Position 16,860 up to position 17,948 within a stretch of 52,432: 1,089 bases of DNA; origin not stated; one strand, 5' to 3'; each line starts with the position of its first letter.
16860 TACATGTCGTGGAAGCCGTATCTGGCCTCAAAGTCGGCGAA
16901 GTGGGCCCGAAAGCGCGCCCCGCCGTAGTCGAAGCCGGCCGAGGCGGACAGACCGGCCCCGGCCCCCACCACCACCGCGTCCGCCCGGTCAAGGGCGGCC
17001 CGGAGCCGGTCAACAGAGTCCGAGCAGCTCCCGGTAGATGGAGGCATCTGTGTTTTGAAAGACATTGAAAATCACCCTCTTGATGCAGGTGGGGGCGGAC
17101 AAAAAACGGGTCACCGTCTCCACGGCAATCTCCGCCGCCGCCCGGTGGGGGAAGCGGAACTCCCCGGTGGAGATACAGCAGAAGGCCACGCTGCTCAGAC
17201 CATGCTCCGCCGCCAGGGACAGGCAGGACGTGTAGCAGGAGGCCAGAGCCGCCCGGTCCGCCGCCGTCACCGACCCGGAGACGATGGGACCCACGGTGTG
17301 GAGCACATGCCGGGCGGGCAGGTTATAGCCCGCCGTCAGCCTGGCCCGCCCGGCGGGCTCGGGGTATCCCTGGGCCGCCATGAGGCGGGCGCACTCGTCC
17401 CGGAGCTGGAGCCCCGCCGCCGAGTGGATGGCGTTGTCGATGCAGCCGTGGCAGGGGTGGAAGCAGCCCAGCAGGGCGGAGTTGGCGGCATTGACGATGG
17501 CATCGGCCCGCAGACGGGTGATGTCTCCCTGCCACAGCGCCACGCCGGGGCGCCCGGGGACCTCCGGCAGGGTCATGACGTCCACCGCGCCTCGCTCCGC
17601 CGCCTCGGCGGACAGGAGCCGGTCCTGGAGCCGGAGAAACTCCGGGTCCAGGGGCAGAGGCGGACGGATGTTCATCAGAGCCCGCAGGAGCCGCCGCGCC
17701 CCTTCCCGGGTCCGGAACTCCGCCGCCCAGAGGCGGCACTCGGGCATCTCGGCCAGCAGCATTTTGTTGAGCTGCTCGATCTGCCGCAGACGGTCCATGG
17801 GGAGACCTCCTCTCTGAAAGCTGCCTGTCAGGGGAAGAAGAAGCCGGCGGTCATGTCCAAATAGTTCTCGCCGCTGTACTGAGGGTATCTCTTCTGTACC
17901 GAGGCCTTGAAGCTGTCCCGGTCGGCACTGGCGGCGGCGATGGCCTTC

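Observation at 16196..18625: Sir2 (catalytic His replaced by Gln) plus Zn-type macrodomain pair, a SirTM-like ADP-ribosylation writer/eraser module without GcvH-L/LplA2 partners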

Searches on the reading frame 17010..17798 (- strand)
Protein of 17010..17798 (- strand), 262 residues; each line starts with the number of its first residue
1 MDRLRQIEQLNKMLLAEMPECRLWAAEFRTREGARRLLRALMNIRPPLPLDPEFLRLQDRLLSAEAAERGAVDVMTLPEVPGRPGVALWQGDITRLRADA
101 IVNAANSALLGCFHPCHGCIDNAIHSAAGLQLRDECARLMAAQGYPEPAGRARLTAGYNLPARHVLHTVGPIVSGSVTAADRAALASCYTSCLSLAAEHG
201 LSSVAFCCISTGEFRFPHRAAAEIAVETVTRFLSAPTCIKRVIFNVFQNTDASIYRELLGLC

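Call 3: search_protein_families(library=pfam, proteins=[window:17010-17798:-], max_evalue=0.01)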
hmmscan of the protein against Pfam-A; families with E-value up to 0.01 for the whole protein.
window:17010-17798:- (262 aa): 1 family
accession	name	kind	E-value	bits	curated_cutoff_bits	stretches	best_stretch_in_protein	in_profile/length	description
PF01661.27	Macro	-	8.1e-36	123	22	1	102-225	1-118/118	Macro domain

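Call 4: search_protein_families(library=ncbifam, proteins=[window:17010-17798:-], max_evalue=0.01)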
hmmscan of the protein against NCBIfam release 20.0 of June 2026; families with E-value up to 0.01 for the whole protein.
window:17010-17798:- (262 aa): 11 families
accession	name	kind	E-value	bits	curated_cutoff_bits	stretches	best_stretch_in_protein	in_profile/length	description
NF003163.0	PRK04143.1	equivalog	1.4e-94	316.4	272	1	5-259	6-260/265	protein-ADP-ribose hydrolase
NF001664.0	PRK00431.1-6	equivalog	1.2e-48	164.8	200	1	86-259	4-169/173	O-acetyl-ADP-ribose deacetylase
NF001660.0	PRK00431.1-1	equivalog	1.2e-40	139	271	1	88-259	7-171/177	O-acetyl-ADP-ribose deacetylase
NF001663.0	PRK00431.1-4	equivalog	3.4e-37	128.1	285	1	88-259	11-175/180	ADP-ribose-binding protein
NF001661.0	PRK00431.1-2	equivalog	4.7e-37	127.6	291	1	87-258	4-170/179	O-acetyl-ADP-ribose deacetylase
NF001667.0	PRK00431.2-3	equivalog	1.4e-21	76.9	252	1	86-256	10-170/182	ADP-ribose-binding protein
NF001668.0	PRK00431.2-4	equivalog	1.2e-19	70.5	278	1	86-257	51-210/220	ADP-ribose-binding protein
NF009880.0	PRK13341.1-1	equivalog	2.6e-18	65.7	891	1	86-234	429-570/599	AAA family ATPase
NF001662.0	PRK00431.1-3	equivalog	9.9e-17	61.3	215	2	163-258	85-180/185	[protein ADP-ribosylglutamate] hydrolase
NF001665.0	PRK00431.2-1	equivalog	7.2e-16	58.2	315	1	86-257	10-169/177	ADP-ribose-binding protein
NF001666.0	PRK00431.2-2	equivalog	6.1e-09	36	246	1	88-244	5-147/164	ADP-ribose-binding protein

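Call 6: search_solved_structures(query=window:17010-17798:-, max_evalue=0.001, show_alignments=2)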
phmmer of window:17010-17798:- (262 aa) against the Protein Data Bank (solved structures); distinct sequences matched with E-value up to 0.001: 60.
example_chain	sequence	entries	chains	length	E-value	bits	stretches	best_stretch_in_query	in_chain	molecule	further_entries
8rsi_A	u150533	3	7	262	1.1e-73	251.1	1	29-259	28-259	O-acetyl-ADP-ribose deacetylase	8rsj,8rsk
5kiv_A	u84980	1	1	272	6.8e-65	222.3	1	35-259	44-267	Protein-ADP-ribose hydrolase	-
8rsl_A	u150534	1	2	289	8e-65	222.1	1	35-259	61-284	Protein-ADP-ribose hydrolase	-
8rsm_A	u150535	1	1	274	4.4e-56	193.5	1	34-256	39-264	Protein-ADP-ribose hydrolase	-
8rsn_A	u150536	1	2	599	7.6e-46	159.9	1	36-260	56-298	ADP-ribose 1''-phosphate phosphatase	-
2x47_A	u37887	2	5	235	2.1e-39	138.8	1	85-259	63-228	MACRO DOMAIN-CONTAINING PROTEIN 1 | ADP-ribose glycohydrolase MACROD1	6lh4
4iqy_A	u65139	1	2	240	3e-37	131.7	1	85-258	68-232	O-acetyl-ADP-ribose deacetylase MACROD2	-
6y4y_A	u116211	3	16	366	9e-37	130.2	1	85-258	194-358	Thioredoxin 1,ADP-ribose glycohydrolase MACROD2 | ADP-ribose glycohydrolase MACROD2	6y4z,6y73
5cb3_A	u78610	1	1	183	1.1e-31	113.5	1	87-259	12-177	O-acetyl-ADP-ribose deacetylase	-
1spv_A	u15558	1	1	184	1.2e-31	113.4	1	88-259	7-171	putative polyprotein/phosphatase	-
5cms_R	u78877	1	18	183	5.9e-31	111.1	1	87-259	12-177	O-acetyl-ADP-ribose deacetylase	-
5cb5_R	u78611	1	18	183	1.9e-29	106.2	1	87-259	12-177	O-acetyl-ADP-ribose deacetylase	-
5fsu_A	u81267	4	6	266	5.7e-29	104.6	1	86-260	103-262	MACRODOMAIN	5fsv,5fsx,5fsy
5fsz_A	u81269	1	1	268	5.8e-28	101.3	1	86-235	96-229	MACRODOMAIN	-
5fud_A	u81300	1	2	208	2.8e-27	99.1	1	89-259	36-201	O-ACETYL-ADP-RIBOSE DEACETYLASE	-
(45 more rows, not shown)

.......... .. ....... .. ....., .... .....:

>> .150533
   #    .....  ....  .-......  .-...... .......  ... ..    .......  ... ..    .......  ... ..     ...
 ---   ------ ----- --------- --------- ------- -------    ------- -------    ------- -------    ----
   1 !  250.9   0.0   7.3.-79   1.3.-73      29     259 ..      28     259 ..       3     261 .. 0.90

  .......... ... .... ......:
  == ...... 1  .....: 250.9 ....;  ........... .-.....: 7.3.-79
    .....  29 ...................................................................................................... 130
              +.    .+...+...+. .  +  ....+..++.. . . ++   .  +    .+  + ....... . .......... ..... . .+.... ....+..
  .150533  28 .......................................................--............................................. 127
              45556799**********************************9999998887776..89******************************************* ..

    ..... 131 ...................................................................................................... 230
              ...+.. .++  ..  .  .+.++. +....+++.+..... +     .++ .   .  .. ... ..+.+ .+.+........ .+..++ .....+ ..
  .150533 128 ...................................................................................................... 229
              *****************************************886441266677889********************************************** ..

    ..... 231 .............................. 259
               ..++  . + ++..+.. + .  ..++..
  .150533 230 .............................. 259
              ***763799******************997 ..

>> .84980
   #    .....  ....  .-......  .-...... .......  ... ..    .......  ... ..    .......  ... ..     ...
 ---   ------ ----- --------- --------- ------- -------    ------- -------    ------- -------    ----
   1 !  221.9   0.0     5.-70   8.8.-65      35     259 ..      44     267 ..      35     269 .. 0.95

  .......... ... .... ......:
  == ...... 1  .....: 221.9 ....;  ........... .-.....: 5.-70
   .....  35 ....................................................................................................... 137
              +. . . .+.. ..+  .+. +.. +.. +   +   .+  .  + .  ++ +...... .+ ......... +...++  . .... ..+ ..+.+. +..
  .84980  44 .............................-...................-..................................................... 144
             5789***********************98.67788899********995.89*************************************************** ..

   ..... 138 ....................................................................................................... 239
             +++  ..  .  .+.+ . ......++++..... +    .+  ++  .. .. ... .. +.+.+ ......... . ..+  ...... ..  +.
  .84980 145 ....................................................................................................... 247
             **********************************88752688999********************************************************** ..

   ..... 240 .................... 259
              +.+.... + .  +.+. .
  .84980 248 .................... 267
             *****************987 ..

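Call 57: search_protein_families(library=padloc, proteins=[window:17010-17798:-], max_evalue=0.01)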
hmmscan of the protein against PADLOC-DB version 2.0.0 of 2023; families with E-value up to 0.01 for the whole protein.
window:17010-17798:- (262 aa): 0 families
